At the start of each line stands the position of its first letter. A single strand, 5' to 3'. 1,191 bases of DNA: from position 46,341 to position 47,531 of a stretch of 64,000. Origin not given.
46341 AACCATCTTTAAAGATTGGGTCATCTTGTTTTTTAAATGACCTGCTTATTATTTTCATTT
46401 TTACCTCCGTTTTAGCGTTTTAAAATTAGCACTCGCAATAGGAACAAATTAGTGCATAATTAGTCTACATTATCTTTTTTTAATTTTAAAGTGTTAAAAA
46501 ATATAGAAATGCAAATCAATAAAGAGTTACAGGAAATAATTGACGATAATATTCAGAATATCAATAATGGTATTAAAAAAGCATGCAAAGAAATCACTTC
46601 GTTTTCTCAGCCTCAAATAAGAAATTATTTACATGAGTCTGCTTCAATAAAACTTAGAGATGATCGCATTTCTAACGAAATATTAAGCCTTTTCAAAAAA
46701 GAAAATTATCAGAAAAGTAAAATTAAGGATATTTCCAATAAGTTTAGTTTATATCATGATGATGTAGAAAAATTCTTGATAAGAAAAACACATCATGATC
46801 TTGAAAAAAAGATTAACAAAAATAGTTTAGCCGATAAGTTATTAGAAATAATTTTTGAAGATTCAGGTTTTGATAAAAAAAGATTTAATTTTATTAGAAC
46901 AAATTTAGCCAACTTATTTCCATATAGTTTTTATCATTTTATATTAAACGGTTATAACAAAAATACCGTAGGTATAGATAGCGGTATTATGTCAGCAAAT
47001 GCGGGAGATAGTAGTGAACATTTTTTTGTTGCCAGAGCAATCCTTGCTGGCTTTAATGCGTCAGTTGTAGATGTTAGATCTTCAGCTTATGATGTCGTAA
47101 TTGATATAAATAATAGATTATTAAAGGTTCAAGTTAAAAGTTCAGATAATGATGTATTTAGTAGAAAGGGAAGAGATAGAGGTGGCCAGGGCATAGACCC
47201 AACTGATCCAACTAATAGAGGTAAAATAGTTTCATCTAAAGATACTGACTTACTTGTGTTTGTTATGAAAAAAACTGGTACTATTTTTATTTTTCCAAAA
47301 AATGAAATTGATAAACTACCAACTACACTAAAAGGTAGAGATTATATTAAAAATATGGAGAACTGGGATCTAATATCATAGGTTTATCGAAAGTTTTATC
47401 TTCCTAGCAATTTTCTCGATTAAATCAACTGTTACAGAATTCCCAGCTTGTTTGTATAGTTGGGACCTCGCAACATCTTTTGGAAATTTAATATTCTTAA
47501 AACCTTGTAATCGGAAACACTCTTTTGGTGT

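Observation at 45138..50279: Accessory island between ptrB and truA: R-M core plus reader-like protein, hydrolase-nuclease fusion and coupled micro-ORFs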

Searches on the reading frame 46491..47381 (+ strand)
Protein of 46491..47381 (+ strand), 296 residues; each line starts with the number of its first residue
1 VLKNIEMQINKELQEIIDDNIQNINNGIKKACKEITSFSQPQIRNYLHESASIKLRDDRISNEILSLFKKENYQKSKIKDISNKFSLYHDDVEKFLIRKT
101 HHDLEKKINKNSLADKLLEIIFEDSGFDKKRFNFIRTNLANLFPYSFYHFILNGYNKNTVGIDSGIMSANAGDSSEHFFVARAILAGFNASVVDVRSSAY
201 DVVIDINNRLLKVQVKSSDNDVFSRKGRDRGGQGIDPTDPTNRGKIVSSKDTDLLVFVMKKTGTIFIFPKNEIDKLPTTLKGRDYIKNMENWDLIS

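Call 3: search_protein_families(library=pfam, proteins=[window:46491-47381:+], max_evalue=0.1)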
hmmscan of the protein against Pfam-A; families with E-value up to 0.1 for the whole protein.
window:46491-47381:+ (296 aa): 2 families
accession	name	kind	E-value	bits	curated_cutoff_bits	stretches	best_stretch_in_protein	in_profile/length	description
PF11645.14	PDDEXK_5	-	1e-05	26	26.1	1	170-274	5-108/138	PD-(D/E)XK endonuclease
PF14280.11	DUF4365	-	0.085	13.4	24.3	0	206-229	43-66/139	Domain of unknown function (DUF4365)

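Call 4: search_protein_families(library=padloc, proteins=[window:46491-47381:+], max_evalue=0.1)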
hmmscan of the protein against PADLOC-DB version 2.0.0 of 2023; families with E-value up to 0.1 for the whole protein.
window:46491-47381:+ (296 aa): 2 families
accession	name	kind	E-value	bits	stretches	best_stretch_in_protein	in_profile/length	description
PDLC03700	HEase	-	0.00016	19.8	1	171-269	6-103/150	homing endonuclease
PDLC03443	REase_II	-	0.008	13.7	1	178-217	80-119/342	Type II restriction enzyme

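Call 5: search_protein_families(library=ncbifam, proteins=[window:46491-47381:+], max_evalue=0.1)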
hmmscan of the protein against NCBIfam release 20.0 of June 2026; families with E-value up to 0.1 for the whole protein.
window:46491-47381:+ (296 aa): 0 families

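Call 7: find_encoding_contigs(protein=window:46491-47381:+, flank=10000, max_places=10)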
Protein window:46491-47381:+ (296 aa): 1 contig read that carries it; 1 place shown.
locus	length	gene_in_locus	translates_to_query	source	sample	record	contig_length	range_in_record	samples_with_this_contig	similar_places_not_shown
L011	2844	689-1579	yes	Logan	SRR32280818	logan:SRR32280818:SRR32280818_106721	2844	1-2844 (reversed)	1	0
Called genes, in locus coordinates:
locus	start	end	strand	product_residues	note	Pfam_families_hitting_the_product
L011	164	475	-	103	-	-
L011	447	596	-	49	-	-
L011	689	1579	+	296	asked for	PF11645:PDDEXK_5 (faint)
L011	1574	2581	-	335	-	PF00145:DNA_methylase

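Call 21: search_solved_structures(query=window:46491-47381:+, max_evalue=10, show_alignments=2)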
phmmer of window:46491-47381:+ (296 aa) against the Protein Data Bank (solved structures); distinct sequences matched with E-value up to 10: 1.
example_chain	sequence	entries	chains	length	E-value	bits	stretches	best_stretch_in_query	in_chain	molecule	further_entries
2ost_A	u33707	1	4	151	0.044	16.6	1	172-270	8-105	Putative endonuclease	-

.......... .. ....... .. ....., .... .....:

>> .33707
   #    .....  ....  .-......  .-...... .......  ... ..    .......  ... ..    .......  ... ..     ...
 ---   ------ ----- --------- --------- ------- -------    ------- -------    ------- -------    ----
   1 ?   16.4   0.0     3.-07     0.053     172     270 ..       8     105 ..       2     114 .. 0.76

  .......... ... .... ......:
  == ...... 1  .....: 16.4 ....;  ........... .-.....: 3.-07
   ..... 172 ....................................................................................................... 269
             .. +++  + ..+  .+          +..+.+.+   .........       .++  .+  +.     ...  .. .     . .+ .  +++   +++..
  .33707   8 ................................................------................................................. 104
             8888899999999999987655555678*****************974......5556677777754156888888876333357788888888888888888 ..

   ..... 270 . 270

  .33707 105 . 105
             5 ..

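Call 33: find_homologous_proteins(query=window:46491-47381:+, max_evalue=0.001)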
Query window:46491-47381:+ (296 aa): 146 proteins with E <= 0.001 among 1164 candidates; the best 120 are listed.
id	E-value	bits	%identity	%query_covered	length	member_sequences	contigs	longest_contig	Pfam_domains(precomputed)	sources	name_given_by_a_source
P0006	3.8e-184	629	100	98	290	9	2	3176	PF11645.15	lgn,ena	-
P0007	1.5e-70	256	49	87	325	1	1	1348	-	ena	-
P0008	1.5e-62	230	60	61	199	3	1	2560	PF11645.15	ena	-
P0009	8.6e-54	201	42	96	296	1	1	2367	-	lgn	-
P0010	2.3e-53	200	49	76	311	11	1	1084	PF11645.15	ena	-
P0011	1.4e-52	197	41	96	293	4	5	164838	PF11645.15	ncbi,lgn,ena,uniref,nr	ncbi:group I intron-associated PD-(D/E)XK endonuclease [Campylobacter felis]|uniref:Group I intron-a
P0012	2.1e-52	196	45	78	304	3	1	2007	-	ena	-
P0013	3.4e-52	196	43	88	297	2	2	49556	PF11645.15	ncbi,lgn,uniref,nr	ncbi:hypothetical protein F5R70_07090 [Campylobacter lari]|uniref:PD(D/E)XK endonuclease domain-cont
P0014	7.6e-52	195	40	98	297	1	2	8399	PF11645.15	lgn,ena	-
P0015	8.9e-52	194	43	88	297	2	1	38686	PF11645.15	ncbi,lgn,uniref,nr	ncbi:group I intron-associated PD-(D/E)XK endonuclease [Campylobacter sp. S4:11]|uniref:group I intr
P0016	9.4e-52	194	40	95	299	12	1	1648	-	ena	-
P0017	1.0e-51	194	43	88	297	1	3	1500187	PF11645.15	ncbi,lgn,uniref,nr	ncbi:Uncharacterised protein [Campylobacter insulaenigrae]|uniref:group I intron-associated PD-(D/E)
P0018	1.8e-51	193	39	98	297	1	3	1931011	PF11645.15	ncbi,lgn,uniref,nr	ncbi:group I intron-associated PD-(D/E)XK endonuclease [Campylobacter cuniculorum]|uniref:PD(D/E)XK 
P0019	2.1e-51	193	48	81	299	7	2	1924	-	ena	-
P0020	3.7e-51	192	44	86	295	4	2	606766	PF11645.15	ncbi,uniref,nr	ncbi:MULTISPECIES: group I intron-associated PD-(D/E)XK endonuclease [Helicobacter]|uniref:Group I i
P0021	3.7e-51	192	40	96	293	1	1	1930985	PF11645.15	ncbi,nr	ncbi:hypothetical protein A0071_02785 [Campylobacter cuniculorum]|nr:hypothetical protein A0071_0278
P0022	5.3e-51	192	42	88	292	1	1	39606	PF11645.15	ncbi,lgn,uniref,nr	ncbi:hypothetical protein FPD46_06220 [Campylobacter peloridis]|uniref:PD(D/E)XK endonuclease domain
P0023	3.3e-50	189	41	96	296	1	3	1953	PF11645.15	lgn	-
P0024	1.1e-49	188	40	96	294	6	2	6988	PF11645.15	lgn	-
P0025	1.5e-49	187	40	89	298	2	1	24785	PF11645.15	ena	-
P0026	1.7e-49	187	42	88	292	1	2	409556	PF11645.15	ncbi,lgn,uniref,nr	ncbi:group I intron-associated PD-(D/E)XK endonuclease [Campylobacter jejuni]|uniref:group I intron-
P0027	3.0e-49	186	42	88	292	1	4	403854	PF11645.15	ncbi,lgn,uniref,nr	ncbi:TPA: group I intron-associated PD-(D/E)XK endonuclease [Campylobacter jejuni]|uniref:group I in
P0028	3.1e-49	186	40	86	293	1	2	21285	PF11645.15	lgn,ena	-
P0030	3.5e-49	186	42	88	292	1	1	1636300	PF11645.15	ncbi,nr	ncbi:hypothetical protein B10172_11020 [Campylobacter jejuni]|nr:hypothetical protein B10172_11020 [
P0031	3.7e-49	186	41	86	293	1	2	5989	PF11645.15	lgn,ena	-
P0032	4.6e-49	186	38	96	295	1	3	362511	PF11645.15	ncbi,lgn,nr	ncbi:hypothetical protein CX019_00475 [Campylobacter coli]|nr:hypothetical protein [Campylobacter co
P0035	6.4e-49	185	42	88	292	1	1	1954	PF11645.15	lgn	-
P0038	9.3e-49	185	39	96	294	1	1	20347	PF11645.15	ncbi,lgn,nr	ncbi:TPA: hypothetical protein R1X42_000778 [Campylobacter upsaliensis]|nr:hypothetical protein [Cam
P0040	1.1e-48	184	42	88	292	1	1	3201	PF11645.15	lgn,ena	-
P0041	1.1e-48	184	42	88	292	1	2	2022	PF11645.15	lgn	-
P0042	1.5e-48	184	40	86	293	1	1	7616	PF11645.15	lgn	-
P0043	1.5e-48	184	42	88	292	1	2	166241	PF11645.15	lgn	-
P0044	1.9e-48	184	39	96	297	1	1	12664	PF11645.15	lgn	-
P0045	1.9e-48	184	40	86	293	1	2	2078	PF11645.15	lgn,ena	-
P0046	2.0e-48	183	40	86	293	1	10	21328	PF11645.15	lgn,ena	-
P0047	2.0e-48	183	39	94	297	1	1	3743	PF11645.15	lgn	-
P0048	2.5e-48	183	39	94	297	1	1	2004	PF11645.15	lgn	-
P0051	3.4e-48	183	47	71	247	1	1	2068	PF11645.15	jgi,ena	-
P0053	3.9e-48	183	39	96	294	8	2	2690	PF11645.15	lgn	-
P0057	9.3e-48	181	38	96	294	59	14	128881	PF11645.15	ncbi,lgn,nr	ncbi:group I intron-associated PD-(D/E)XK endonuclease [Campylobacter upsaliensis]|nr:hypothetical p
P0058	1.0e-47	181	38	96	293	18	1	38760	PF11645.15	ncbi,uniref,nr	ncbi:group I intron-associated PD-(D/E)XK endonuclease [Campylobacter vulpis]|uniref:group I intron-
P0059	1.3e-47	181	38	96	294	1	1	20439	PF11645.15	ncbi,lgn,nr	ncbi:hypothetical protein A0Z21_07265 [Campylobacter upsaliensis]|nr:hypothetical protein [Campyloba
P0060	1.6e-47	180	39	97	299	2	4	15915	PF11645.15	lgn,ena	-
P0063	2.3e-47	180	38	96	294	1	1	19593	PF11645.15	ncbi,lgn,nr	ncbi:TPA: hypothetical protein R1X41_001147 [Campylobacter upsaliensis]|nr:hypothetical protein [Cam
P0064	2.6e-47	180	37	96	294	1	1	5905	PF11645.15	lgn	-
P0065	2.6e-47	180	38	96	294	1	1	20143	PF11645.15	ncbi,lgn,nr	ncbi:TPA: hypothetical protein R1X64_000362 [Campylobacter upsaliensis]|nr:hypothetical protein [Cam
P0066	2.6e-47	180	38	96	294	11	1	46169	PF11645.15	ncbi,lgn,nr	ncbi:hypothetical protein QMJ35_000423 [Campylobacter upsaliensis]|nr:hypothetical protein [Campylob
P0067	3.4e-47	179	38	96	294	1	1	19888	PF11645.15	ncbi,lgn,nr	ncbi:hypothetical protein GRH49_07140 [Campylobacter upsaliensis]|nr:hypothetical protein [Campyloba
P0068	3.6e-47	179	38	96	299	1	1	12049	PF11645.15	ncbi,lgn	-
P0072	5.6e-47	179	38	96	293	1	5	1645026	PF11645.15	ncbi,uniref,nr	ncbi:hypothetical protein CVULP_0820 [Campylobacter vulpis]|uniref:group I intron-associated PD-(D/E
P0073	7.5e-47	178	38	96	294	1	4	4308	PF11645.15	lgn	-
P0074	7.5e-47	178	38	96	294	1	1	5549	PF11645.15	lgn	-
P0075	1.3e-46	178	39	88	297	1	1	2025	PF11645.15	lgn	-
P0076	1.3e-46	177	39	88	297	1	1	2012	PF11645.15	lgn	-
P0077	1.6e-46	177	39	89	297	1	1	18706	PF11645.15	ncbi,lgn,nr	ncbi:hypothetical protein U0X21_001405 [Campylobacter upsaliensis]|nr:hypothetical protein [Campylob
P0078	1.7e-46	177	39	89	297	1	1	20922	PF11645.15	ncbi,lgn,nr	ncbi:hypothetical protein Q6T38_001419 [Campylobacter upsaliensis]|nr:hypothetical protein [Campylob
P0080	2.5e-46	177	38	96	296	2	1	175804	PF11645.15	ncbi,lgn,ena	-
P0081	3.1e-46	176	45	77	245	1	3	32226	PF11645.15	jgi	jgi:hypothetical protein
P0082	3.1e-46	176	45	77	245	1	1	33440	PF11645.15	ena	-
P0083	4.0e-46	176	37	95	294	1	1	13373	PF11645.15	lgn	-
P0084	4.3e-46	176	37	96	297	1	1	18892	PF11645.15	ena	-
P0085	5.4e-46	175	37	95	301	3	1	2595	PF11645.15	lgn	-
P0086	6.4e-46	175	39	89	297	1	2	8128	PF11645.15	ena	-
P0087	6.9e-46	175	35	97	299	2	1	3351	PF11645.15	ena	-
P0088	8.4e-46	175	45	71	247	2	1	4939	PF11645.15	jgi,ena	-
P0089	1.0e-45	175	43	78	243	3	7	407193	PF11645.15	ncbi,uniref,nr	ncbi:hypothetical protein C3H89_00400 [Campylobacter jejuni]|uniref:PD(D/E)XK endonuclease domain-co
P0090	1.1e-45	175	38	96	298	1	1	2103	PF11645.15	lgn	-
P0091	1.2e-45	174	37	96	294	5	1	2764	PF11645.15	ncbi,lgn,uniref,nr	ncbi:group I intron-associated PD-(D/E)XK endonuclease [Campylobacter upsaliensis]|uniref:group I in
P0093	4.0e-45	173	39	88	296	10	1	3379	PF11645.15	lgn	-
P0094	9.8e-45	171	35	98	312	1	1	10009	PF11645.15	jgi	-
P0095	1.2e-44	171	38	95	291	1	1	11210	PF11645.15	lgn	-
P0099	6.5e-44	169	34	97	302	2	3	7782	PF11645.15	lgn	-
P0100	8.1e-44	168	42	77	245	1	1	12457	PF11645.15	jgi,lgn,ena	-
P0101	8.3e-44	168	43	77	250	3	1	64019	PF11645.15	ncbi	-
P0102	8.9e-44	168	42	79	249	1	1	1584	PF11645.15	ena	-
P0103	9.7e-44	168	37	96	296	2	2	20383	PF11645.15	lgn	-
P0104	3.7e-43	166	37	93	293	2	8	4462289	PF11645.15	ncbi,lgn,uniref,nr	ncbi:group I intron-associated PD-(D/E)XK endonuclease [Bacillus toyonensis]|uniref:group I intron-a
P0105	4.7e-43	166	44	77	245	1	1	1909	PF11645.15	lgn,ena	-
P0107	7.6e-43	165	38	87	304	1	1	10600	PF11645.15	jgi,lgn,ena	-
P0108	8.0e-43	165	38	87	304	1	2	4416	PF11645.15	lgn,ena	-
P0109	9.4e-43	165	44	71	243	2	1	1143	PF11645.15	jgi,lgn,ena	-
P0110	1.6e-42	164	35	97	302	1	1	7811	PF11645.15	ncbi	-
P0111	1.6e-42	164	42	77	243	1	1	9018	PF11645.15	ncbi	-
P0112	1.8e-42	164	38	93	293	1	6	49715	PF11645.15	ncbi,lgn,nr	ncbi:TPA: hypothetical protein QC072_004371 [Bacillus cereus]|nr:hypothetical protein [Bacillus cere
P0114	5.5e-42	162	34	96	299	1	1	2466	PF11645.15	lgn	-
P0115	8.2e-42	162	43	77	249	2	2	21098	PF11645.15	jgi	-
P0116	8.6e-42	162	38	96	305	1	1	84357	PF11645.15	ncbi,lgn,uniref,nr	ncbi:hypothetical protein DMB92_07085 [Campylobacter sp. MIT 99-7217]|uniref:group I intron-associat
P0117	1.0e-41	161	37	91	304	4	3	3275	PF11645.15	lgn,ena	-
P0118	1.1e-41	161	44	77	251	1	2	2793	PF11645.15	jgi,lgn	-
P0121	2.7e-41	160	46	71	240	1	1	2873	PF11645.15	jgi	-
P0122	3.1e-41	160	37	96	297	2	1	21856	PF11645.15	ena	-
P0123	3.4e-41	160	37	82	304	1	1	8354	PF11645.15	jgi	jgi:hypothetical protein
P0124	3.5e-41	160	48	56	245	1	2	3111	PF11645.15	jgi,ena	-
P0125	4.2e-41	159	37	96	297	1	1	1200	PF11645.15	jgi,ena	jgi:hypothetical protein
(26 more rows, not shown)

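Call 34: find_encoding_contigs(protein=P0017, flank=5000, max_places=2)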
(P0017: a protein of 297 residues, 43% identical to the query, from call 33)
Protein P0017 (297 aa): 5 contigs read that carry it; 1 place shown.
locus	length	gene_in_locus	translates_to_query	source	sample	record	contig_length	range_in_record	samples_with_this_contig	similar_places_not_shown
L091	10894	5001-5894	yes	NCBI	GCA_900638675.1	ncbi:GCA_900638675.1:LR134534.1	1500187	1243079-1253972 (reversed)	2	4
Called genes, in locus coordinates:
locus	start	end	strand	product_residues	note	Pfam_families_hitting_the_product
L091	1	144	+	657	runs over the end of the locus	PF00884:Sulfatase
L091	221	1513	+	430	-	PF01225:Mur_ligase, PF08245:Mur_ligase_M, PF02875:Mur_ligase_C (weak)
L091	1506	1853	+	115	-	-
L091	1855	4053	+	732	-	PF00488:MutS_V, PF01713:Smr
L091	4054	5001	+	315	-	PF00145:DNA_methylase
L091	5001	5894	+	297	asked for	PF11645:PDDEXK_5 (weak)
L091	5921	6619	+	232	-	PF02146:SIR2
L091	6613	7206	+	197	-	PF01810:LysE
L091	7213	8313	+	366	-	PF01546:Peptidase_M20, PF07687:M20_dimer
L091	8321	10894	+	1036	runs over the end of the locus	PF20473:MmeI_Mtase, PF18135:Type_ISP_C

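Call 35: find_encoding_contigs(protein=P0104, flank=5000, max_places=2)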
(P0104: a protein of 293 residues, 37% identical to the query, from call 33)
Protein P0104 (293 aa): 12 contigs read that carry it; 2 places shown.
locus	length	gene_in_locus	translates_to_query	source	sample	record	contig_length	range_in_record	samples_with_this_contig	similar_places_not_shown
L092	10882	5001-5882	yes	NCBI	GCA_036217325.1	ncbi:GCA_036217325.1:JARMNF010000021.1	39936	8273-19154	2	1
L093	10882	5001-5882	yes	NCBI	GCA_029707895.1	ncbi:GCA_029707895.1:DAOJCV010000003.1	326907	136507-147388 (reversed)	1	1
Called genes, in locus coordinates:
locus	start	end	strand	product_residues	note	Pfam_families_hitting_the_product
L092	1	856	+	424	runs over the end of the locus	PF09563:RE_LlaJI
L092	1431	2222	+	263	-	-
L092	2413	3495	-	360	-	PF00145:DNA_methylase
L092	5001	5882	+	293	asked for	PF11645:PDDEXK_5 (weak)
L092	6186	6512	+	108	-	-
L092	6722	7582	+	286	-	PF07261:DnaB_2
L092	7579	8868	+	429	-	PF00772:DnaB, PF13481:AAA_25 (faint), PF03796:DnaB_C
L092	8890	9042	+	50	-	-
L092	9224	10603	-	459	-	PF00171:Aldedh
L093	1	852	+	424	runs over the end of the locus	PF09563:RE_LlaJI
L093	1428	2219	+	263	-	-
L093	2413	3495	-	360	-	PF00145:DNA_methylase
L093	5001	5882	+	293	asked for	PF11645:PDDEXK_5 (weak)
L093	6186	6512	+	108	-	-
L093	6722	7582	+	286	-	PF07261:DnaB_2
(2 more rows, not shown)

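Call 36: find_encoding_contigs(protein=P0020, flank=5000, max_places=2)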
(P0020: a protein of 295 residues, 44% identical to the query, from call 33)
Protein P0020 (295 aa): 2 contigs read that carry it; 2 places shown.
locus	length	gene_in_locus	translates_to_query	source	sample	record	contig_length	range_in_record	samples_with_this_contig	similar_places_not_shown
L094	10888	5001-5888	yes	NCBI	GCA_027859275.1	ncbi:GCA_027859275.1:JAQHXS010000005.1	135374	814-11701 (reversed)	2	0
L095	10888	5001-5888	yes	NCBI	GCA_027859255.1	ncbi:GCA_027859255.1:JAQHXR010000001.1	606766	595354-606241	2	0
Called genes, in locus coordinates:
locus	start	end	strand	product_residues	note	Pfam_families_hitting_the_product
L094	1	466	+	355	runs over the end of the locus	PF01817:CM_2, PF00800:PDT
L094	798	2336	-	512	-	-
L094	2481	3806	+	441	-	PF00206:Lyase_1, PF10397:ADSL_C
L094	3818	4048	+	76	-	-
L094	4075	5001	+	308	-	PF00145:DNA_methylase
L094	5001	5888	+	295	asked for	PF11645:PDDEXK_5 (weak)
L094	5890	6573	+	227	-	PF01555:N6_N4_Mtase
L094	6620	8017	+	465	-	PF03606:DcuC, PF03553:Na_H_antiporter, PF06808:DctM (weak)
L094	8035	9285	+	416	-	PF11738:DUF3298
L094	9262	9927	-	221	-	PF01051:Rep3_N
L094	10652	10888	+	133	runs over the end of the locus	PF00893:Multi_Drug_Res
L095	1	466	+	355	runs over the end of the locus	PF01817:CM_2, PF00800:PDT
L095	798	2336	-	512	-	-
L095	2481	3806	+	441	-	PF00206:Lyase_1, PF10397:ADSL_C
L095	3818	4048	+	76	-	-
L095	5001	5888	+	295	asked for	PF11645:PDDEXK_5 (weak)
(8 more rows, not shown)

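Call 64: search_protein_families(library=phrogs, proteins=[window:46491-47381:+], max_evalue=0.01)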
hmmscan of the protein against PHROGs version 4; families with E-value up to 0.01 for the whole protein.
window:46491-47381:+ (296 aa): 1 family
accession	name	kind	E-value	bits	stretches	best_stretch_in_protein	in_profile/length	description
phrog_5018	-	unknown function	6.7e-11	43.5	1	170-277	6-107/134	-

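Call 81: predict_structure(alignment_id=A6)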
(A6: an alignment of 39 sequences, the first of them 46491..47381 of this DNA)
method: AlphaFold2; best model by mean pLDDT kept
length: 296 residues; sequences in the alignment: 39
mean_pLDDT: 88.7   pTM: 0.78
mean pLDDT of the five models: 88.7, 87.9, 87.2, 84.8, 83.0
residues with pLDDT >= 90: 208; 70-90: 55; 50-70: 30; < 50: 3
segments of 3 or more residues with pLDDT < 50: 169-171
pLDDT, mean of each block of 10 residues (from residue 1): 69 94 95 91 92 93 98 97 97 93 90 93 97 95 85 70 54 80 95 78 93 92 87 72 88 94 94 97 96 94
secondary structure, 60 per line:
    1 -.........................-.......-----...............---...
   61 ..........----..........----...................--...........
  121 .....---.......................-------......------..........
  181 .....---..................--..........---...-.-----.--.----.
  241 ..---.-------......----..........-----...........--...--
elements in order: H2-26 H28-34 H40-54 H58-70 H75-84 H89-107 H110-125 H129-151 H159-164 H171-185 E189-195 H196-199 E200-206 E209-218 E222-224 E254-259 E264-269 H270-273 E279-281 H282-288
